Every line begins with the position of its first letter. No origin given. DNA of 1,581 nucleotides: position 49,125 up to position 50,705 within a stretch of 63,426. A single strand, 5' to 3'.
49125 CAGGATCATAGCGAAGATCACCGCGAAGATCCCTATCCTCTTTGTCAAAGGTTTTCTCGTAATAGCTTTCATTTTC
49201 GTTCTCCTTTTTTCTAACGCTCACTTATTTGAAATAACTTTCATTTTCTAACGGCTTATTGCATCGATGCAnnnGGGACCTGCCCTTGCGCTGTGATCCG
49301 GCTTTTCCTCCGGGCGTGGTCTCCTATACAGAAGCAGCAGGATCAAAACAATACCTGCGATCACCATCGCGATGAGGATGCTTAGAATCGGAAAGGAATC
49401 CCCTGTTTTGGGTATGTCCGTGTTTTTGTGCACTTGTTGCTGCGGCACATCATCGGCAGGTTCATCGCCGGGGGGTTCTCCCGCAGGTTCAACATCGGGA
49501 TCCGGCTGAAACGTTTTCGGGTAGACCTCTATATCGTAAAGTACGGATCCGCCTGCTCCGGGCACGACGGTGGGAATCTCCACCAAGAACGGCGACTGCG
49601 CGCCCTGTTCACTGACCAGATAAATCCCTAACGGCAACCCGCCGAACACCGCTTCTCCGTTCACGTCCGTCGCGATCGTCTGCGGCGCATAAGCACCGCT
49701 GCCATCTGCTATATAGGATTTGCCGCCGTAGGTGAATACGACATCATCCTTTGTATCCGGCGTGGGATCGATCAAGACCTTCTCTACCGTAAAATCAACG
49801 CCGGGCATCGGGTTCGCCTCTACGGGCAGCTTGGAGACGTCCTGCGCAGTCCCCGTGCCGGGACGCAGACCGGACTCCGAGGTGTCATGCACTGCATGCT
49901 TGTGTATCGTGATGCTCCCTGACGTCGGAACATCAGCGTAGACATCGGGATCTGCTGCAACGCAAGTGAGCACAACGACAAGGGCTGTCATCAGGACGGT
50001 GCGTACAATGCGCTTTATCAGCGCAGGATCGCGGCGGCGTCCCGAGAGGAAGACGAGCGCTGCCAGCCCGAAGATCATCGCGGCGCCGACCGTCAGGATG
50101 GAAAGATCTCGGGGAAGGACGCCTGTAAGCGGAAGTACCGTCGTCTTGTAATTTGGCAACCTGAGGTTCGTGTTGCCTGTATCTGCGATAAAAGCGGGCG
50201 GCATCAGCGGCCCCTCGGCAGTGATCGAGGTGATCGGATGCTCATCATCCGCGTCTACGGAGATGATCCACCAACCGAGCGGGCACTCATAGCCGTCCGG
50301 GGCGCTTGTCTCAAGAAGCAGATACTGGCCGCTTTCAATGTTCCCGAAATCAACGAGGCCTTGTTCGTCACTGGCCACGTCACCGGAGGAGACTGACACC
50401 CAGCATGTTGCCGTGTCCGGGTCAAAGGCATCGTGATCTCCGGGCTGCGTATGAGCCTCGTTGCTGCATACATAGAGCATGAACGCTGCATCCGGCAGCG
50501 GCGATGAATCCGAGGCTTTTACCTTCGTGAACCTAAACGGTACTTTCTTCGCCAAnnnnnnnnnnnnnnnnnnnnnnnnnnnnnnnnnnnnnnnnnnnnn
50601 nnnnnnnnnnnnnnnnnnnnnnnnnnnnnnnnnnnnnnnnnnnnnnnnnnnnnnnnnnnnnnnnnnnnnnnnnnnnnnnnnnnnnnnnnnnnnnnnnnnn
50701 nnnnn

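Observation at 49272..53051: Tip adhesin and basal pilin are encoded as one uninterrupted ORF carrying two complete cell-wall sorting signals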

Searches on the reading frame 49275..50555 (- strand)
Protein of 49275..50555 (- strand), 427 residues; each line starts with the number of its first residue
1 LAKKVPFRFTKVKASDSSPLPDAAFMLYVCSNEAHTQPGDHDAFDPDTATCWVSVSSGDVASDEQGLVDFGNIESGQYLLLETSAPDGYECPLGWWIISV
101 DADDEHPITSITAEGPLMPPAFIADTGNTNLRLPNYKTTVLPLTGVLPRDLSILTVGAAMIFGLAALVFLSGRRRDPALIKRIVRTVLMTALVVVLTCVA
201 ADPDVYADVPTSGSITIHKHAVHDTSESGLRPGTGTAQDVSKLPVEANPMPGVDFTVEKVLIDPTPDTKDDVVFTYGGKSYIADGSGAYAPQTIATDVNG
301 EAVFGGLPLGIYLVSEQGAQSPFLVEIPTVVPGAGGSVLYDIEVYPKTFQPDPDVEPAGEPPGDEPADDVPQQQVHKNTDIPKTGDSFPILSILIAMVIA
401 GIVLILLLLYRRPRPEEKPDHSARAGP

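Call 15: find_related_loci(query=window:49275-50555:-, collection=genome_contigs, flank=6000)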
Query window:49275-50555:- (427 aa) in genome_contigs; peptide patterns used: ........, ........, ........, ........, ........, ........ (x = any residue, [..] = any of these).
158 stretches matched a pattern; 2 encode a relative of the query (tblastn E <= 1e-3); 2 distinct loci.
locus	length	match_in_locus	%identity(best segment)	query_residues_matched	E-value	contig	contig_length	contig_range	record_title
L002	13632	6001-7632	29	4-356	7e-9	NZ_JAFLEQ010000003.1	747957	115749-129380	Corynebacterium mendelii strain CCM 8862 GCM70011437_3, whole genome shotgun sequence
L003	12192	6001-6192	34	201-264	1e-5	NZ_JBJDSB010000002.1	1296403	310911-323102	Desulfobaculum sp. SPO524 2, whole genome shotgun sequence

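Call 26: search_protein_representatives(protein=window:49275-50555:-)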
Query: 427 residues. Proteins with E-value up to 0.001 (for the whole library): 2477; up to 1e-10: 648; up to 1e-30: 33. The best 150 are listed.
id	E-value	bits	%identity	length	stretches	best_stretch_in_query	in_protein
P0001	5.6e-283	954.5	100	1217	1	1-427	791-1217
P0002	4.5e-132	457.2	56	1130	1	3-427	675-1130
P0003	1.6e-128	445.6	41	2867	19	6-174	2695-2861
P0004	3.1e-123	428.1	54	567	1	4-427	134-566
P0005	4.5e-103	361.7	51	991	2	6-356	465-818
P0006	3.5e-97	342.3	54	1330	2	175-368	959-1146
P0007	5.8e-94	331.7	49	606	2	2-179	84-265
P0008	1.1e-79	284.7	42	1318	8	3-175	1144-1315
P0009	4.0e-77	276.2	40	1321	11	3-176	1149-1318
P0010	2.6e-76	273.5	53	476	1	59-358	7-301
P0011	1.1e-70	254.9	39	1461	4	4-182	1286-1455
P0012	4.0e-69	249.9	40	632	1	5-410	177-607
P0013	1.3e-67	244.8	36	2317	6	5-171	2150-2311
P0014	4.1e-61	223.4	45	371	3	189-360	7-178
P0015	3.7e-54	200.5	40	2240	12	59-104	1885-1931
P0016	8.8e-52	192.7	49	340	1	193-420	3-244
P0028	5.8e-33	130.7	35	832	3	5-258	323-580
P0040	8.9e-29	116.9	40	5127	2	9-348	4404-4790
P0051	1.3e-26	109.8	45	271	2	192-350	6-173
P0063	6.4e-25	104.2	33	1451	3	5-354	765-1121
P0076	3.2e-23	98.6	36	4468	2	5-362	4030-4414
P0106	2.4e-21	92.4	32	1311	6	111-349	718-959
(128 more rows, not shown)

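Call 29: find_encoding_contigs(protein=P0006, flank=5000, max_places=3)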
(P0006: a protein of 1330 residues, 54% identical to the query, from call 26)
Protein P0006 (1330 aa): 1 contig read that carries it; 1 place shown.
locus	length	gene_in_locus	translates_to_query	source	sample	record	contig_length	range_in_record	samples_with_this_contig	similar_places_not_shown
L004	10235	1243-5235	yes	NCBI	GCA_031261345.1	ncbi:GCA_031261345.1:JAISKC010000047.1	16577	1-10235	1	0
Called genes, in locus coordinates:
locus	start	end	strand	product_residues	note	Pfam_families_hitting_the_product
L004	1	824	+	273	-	PF07554:FIVAR (weak)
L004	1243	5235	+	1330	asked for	PF09479:Flg_new, PF17802:SpaA, PF16555:GramPos_pilinD1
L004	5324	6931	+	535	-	PF16555:GramPos_pilinD1, PF17802:SpaA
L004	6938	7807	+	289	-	PF04203:Sortase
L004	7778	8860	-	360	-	PF01168:Ala_racemase_N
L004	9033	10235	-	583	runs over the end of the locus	PF03553:Na_H_antiporter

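Call 32: find_related_loci(query=A1, collection=metagenome_contigs, flank=3000)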
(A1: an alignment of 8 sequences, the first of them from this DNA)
Query A1 (344 aa) in metagenome_contigs; peptide patterns used: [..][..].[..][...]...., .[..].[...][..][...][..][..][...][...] (x = any residue, [..] = any of these).
600 stretches matched a pattern (row limit reached: there are more); 350 encode a relative of the query (tblastn E <= 1e-3); the best 80 are kept; 80 distinct loci.
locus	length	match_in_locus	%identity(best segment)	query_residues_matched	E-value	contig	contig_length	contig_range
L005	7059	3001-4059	32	2-344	4e-40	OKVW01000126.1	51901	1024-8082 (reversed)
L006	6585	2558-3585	35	16-344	4e-29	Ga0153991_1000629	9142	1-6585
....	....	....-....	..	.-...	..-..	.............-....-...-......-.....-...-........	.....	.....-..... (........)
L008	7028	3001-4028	34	16-344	9e-29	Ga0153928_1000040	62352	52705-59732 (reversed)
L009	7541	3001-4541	36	4-344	4e-35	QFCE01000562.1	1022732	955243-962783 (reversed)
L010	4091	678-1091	38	2-142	1e-21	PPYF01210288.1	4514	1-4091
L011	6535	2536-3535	36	3-344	3e-28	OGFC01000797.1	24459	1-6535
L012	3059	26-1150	27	1-344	2e-20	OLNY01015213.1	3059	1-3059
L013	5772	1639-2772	29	4-344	1e-19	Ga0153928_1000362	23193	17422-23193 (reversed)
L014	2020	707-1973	35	2-344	2e-19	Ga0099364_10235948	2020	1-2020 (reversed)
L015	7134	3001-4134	27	4-344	2e-17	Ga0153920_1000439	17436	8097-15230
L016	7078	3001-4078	34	1-344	2e-30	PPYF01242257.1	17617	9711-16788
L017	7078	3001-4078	34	1-344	2e-30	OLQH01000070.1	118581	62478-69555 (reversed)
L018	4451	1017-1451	39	209-344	1e-15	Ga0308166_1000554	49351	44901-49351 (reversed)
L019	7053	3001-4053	26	59-344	1e-15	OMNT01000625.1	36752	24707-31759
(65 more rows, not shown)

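Call 34: find_encoding_contigs(protein=P0014, flank=6000, max_places=3)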
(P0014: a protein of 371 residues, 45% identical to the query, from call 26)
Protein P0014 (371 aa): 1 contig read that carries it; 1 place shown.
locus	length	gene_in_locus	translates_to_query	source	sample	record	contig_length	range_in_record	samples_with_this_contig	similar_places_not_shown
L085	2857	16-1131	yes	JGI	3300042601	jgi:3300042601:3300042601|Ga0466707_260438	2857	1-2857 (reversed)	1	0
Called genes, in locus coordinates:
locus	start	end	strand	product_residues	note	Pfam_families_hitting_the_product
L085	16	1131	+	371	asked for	PF16555:GramPos_pilinD1 (faint), PF17802:SpaA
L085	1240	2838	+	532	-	PF16555:GramPos_pilinD1, PF17802:SpaA (faint)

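Call 35: find_encoding_contigs(protein=P0005, flank=5000, max_places=3)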
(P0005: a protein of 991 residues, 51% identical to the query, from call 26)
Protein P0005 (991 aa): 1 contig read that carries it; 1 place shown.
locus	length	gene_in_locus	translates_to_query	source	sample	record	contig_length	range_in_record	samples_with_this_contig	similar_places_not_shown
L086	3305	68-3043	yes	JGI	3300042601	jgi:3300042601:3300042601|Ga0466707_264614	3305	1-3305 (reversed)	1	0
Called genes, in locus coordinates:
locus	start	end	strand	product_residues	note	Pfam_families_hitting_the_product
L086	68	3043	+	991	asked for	PF17802:SpaA, PF16555:GramPos_pilinD1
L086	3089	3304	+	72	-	?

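Call 36: find_encoding_contigs(protein=P0012, flank=5000, max_places=3)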
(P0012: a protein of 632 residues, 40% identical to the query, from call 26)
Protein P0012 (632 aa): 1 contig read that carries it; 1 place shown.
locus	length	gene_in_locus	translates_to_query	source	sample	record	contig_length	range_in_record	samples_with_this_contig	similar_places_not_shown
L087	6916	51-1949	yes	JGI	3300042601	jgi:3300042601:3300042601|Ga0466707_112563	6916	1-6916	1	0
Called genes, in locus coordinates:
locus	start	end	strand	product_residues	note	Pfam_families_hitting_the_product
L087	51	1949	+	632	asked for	PF17802:SpaA, PF16555:GramPos_pilinD1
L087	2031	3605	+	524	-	PF16555:GramPos_pilinD1, PF17802:SpaA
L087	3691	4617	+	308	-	PF04203:Sortase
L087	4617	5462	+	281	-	PF04203:Sortase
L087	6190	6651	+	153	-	PF00731:AIRC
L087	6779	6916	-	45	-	?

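Call 39: find_encoding_contigs(protein=P0016, flank=5000, max_places=3)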
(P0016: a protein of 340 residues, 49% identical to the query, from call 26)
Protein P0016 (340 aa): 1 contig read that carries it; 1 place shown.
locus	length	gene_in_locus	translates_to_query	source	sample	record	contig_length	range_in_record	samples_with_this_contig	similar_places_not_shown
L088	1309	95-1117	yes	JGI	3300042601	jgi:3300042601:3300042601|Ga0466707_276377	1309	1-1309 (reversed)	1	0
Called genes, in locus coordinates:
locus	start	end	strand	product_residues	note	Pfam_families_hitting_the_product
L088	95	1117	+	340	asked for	PF16555:GramPos_pilinD1, PF09946:DUF2178 (faint)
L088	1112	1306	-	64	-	-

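Call 40: find_encoding_contigs(protein=P0051, flank=5000, max_places=3)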
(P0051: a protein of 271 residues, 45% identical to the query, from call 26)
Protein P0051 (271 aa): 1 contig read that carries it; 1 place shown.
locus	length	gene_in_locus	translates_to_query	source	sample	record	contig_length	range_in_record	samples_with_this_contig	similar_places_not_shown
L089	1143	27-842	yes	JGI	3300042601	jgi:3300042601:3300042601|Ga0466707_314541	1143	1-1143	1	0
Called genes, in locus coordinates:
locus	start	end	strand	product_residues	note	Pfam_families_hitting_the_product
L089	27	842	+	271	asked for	PF16555:GramPos_pilinD1, PF17802:SpaA (weak)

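Call 41: find_encoding_contigs(protein=P0010, flank=5000, max_places=3)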
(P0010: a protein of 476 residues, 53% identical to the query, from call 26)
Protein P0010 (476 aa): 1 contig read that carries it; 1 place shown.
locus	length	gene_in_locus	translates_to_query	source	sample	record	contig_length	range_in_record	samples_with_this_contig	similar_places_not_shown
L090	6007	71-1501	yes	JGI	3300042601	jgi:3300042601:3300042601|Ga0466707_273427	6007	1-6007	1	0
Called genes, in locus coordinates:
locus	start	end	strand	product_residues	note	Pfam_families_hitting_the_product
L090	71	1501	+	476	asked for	PF17802:SpaA (faint), PF16555:GramPos_pilinD1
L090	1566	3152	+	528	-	PF16555:GramPos_pilinD1, PF17802:SpaA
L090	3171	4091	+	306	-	PF04203:Sortase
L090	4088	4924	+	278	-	PF04203:Sortase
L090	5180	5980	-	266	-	-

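Call 47: list_cluster_members(proteins=[P0004, P0007, P0028, P0040, P0063, P0076, P0106, P0006, P0002])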
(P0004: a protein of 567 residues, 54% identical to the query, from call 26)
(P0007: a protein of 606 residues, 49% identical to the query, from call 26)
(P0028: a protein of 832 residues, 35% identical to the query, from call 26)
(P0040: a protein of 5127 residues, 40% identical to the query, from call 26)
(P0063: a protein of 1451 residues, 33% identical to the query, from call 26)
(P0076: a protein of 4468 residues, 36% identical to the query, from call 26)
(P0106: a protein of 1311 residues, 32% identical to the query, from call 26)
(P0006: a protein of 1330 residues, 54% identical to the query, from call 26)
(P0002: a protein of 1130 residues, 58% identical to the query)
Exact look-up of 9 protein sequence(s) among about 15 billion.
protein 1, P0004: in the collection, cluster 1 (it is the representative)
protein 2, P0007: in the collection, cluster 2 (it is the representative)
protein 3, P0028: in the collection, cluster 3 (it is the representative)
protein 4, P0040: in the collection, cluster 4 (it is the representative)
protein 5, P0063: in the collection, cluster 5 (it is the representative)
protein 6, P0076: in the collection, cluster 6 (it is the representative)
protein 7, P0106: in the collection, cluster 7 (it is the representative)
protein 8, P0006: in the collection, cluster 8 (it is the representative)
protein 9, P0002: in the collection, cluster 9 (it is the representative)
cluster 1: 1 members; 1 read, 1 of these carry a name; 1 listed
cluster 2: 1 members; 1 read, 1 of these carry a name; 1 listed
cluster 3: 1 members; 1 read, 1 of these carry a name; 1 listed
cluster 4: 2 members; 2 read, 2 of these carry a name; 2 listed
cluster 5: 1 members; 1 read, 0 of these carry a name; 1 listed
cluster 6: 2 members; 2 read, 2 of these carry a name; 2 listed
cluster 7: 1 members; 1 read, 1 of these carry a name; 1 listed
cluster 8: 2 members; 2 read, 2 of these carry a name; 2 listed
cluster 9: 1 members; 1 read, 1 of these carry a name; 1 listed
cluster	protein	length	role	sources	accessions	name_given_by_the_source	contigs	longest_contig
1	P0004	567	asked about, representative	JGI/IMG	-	uncharacterized repeat protein (TIGR02543 family)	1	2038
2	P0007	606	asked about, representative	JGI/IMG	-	hypothetical protein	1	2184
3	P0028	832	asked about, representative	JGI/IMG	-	pilin isopeptide linkage protein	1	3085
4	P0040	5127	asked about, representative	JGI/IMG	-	hypothetical protein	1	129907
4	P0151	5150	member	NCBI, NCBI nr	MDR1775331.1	MAG: SpaH/EbpB family LPXTG-anchored major pilin [Actinomycetes bacterium] | SpaH/EbpB family LPXTG-anchored major pilin [Actinomycetes bacterium]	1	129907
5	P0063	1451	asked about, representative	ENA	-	-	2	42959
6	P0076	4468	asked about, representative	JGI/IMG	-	hypothetical protein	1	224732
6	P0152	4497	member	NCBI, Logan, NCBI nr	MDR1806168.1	MAG: leucine-rich repeat protein [Clostridium sp.] | leucine-rich repeat protein [Clostridium sp.]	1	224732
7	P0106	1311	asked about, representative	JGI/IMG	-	fimbrial isopeptide formation D2 family protein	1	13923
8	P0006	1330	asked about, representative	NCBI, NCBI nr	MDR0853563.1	MAG: InlB B-repeat-containing protein [Clostridiales Family XIII bacterium] | InlB B-repeat-containing protein [Clostridiales Family XIII bacterium]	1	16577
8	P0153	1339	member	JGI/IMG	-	uncharacterized repeat protein (TIGR02543 family)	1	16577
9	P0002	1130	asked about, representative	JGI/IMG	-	uncharacterized protein YegL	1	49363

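Call 67: search_protein_families(library=pfam, proteins=[P0005, P0006, P0012, P0106, P0063, P0028], max_evalue=0.001)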
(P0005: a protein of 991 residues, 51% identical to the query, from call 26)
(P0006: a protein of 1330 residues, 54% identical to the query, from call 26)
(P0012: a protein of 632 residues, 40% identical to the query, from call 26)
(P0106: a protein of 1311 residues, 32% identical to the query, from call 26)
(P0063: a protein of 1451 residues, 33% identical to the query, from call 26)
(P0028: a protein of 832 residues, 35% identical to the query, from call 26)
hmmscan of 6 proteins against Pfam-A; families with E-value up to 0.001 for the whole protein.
P0005 (991 aa): 4 families
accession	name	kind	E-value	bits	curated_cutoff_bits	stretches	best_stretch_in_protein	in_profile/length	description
PF17802.7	SpaA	-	5.2e-21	75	23.1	2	466-569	3-81/91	Prealbumin-like fold domain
PF16555.11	GramPos_pilinD1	-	1.3e-10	42.5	23.1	1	681-810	5-158/160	Gram-positive pilin subunit D1, N-terminal domain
PF00746.26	Gram_pos_anchor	-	0.00014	22.1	20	0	601-639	4-42/43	LPXTG cell wall anchor motif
PF11614.14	FixG_C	-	0.00026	21.6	25.6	0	278-357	35-110/119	IG-like fold at C-terminal of FixG, putative oxidoreductase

P0006 (1330 aa): 3 families
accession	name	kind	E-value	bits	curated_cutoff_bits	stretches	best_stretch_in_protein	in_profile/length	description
PF17802.7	SpaA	-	6.4e-20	71.5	23.1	2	771-874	9-89/91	Prealbumin-like fold domain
PF09479.16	Flg_new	-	2.1e-13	50.6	27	1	684-754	1-65/65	Listeria-Bacteroides repeat domain (List_Bact_rpt)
PF16555.11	GramPos_pilinD1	-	2.8e-12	47.9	23.1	1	998-1126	6-158/160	Gram-positive pilin subunit D1, N-terminal domain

P0012 (632 aa): 2 families
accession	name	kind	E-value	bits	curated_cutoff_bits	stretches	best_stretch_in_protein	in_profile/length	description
PF16555.11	GramPos_pilinD1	-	1.1e-24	88.2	23.1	1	402-544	2-160/160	Gram-positive pilin subunit D1, N-terminal domain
PF17802.7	SpaA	-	6e-19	68.4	23.1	2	182-285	6-84/91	Prealbumin-like fold domain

P0106 (1311 aa): 4 families
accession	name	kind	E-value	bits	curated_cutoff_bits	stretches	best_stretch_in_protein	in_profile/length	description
PF17802.7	SpaA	-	8.4e-82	269.9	23.1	6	383-466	3-80/91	Prealbumin-like fold domain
PF24547.1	DUF7601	-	2.3e-12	47.9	27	1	623-735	1-101/116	Domain of unknown function (DUF7601)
PF16555.11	GramPos_pilinD1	-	8.2e-11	43.1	23.1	1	820-958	5-159/160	Gram-positive pilin subunit D1, N-terminal domain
PF16569.11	GramPos_pilinBB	-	0.00037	21.8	30.5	1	982-1102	1-114/116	Gram-positive pilin backbone subunit 2, Cna-B-like domain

P0063 (1451 aa): 4 families
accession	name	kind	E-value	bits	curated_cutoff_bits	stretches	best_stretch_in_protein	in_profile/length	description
PF17802.7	SpaA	-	1.5e-55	185.7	23.1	5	677-761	2-90/91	Prealbumin-like fold domain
PF16555.11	GramPos_pilinD1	-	3e-18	67.3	23.1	1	964-1115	4-159/160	Gram-positive pilin subunit D1, N-terminal domain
PF08341.16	TED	-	6.2e-09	36.6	22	1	334-446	1-102/102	Thioester domain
PF11974.14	bMG3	-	0.00014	22.2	34.9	0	595-631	24-59/103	Bacterial alpha-2-macroglobulin MG3 domain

P0028 (832 aa): 4 families
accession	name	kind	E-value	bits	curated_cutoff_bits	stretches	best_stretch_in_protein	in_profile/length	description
PF17802.7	SpaA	-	3.3e-34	117.3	23.1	3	327-428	5-77/91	Prealbumin-like fold domain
PF12892.13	FctA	-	9.3e-17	62.3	22.1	1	194-319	2-120/120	Spy0128-like isopeptide containing domain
PF16555.11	GramPos_pilinD1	-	1.7e-08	35.6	23.1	0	591-656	91-160/160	Gram-positive pilin subunit D1, N-terminal domain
PF13620.12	CarboxypepD_reg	-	0.00073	20.3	32.3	1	570-617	12-57/82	Carboxypeptidase regulatory-like domain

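Call 71: find_homologous_proteins(query=A1, max_evalue=1e-10)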
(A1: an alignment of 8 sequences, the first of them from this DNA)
Query A1 (8 sequences) (344 aa, profile of the alignment): 9 proteins with E <= 1e-10 among 8000 candidates.
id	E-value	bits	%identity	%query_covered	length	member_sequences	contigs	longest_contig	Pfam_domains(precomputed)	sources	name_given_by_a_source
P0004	1.4e-165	569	54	100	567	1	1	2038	PF09479.17,PF17802.8,PF00746.27,PF16555.12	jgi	jgi:uncharacterized repeat protein (TIGR02543 family)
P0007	1.3e-157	542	46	100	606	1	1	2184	PF17802.8,PF16555.12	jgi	jgi:hypothetical protein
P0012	2.3e-147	509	38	100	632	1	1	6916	PF17802.8,PF16555.12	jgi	jgi:hypothetical protein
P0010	3.9e-131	455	49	84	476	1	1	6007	PF17802.8,PF16555.12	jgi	jgi:hypothetical protein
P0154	7.7e-29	119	31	50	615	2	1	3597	PF17802.8,PF00746.27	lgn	-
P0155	2.7e-27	114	39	39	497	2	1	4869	PF20623.5,PF17802.8,PF00746.27,PF16555.12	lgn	-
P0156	6.3e-12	63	30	41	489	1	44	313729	PF20623.5,PF17802.8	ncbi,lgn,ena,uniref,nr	ncbi:SpaH/EbpB family LPXTG-anchored major pilin [Corynebacterium striatum]|uniref:SpaH/EbpB family 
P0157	6.4e-12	63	30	41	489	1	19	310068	PF20623.5,PF17802.8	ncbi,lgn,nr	ncbi:TPA: SpaH/EbpB family LPXTG-anchored major pilin [Corynebacterium striatum]|nr:SpaH/EbpB family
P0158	9.2e-12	63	31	41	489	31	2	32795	PF20623.5,PF17802.8,PF16555.12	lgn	-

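Call 73: find_encoding_contigs(protein=P0106, flank=4000, max_places=2)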
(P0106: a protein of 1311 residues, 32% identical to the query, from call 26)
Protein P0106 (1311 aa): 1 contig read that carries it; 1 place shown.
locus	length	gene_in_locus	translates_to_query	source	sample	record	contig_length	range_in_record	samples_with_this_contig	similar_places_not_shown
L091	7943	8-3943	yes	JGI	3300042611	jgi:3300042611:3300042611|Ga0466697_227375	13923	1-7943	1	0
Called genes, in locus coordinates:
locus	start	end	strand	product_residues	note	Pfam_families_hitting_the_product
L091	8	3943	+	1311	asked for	PF17802:SpaA, PF24547:DUF7601, PF16555:GramPos_pilinD1 (weak), PF17802:SpaA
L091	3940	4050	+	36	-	-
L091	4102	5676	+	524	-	PF16555:GramPos_pilinD1, PF17802:SpaA (faint)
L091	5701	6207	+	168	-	-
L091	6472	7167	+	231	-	PF04397:LytTR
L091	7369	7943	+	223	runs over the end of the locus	PF13623:SurA_N_2, PF13624:SurA_N_3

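Call 74: find_encoding_contigs(protein=P0076, flank=4000, max_places=2)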
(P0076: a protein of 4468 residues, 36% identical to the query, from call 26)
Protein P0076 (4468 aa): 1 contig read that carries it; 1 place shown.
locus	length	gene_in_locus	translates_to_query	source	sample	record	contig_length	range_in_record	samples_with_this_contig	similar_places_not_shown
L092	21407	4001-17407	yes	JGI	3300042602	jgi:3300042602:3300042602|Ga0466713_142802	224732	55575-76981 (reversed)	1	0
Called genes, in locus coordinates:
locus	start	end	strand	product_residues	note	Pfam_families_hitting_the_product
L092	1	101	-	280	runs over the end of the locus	PF00456:Transketolase_N, PF13292:DXP_synthase_N, PF00676:E1_dh (weak), PF02775:TPP_enzyme_C (weak)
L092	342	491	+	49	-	PF00471:Ribosomal_L33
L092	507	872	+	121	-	PF00584:SecE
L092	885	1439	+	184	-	PF02357:NusG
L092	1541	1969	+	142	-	PF03946:Ribosomal_L11_N, PF00298:Ribosomal_L11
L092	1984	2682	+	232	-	PF00687:Ribosomal_L1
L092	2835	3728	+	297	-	PF01509:TruB_N, PF16198:TruB_C_2, PF09142:TruB_C (weak), PF09157:TruB-C_2 (weak)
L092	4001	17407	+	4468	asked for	PF13306:LRR_5, PF17210:SdrD_B (faint), PF23952:LRR_EndoS (faint), PF13306:LRR_5, PF16555:GramPos_pilinD1 (faint), PF17802:SpaA, PF24547:DUF7601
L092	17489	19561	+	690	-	PF16555:GramPos_pilinD1, PF17802:SpaA (faint)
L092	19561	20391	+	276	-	PF04203:Sortase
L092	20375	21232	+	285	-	PF04203:Sortase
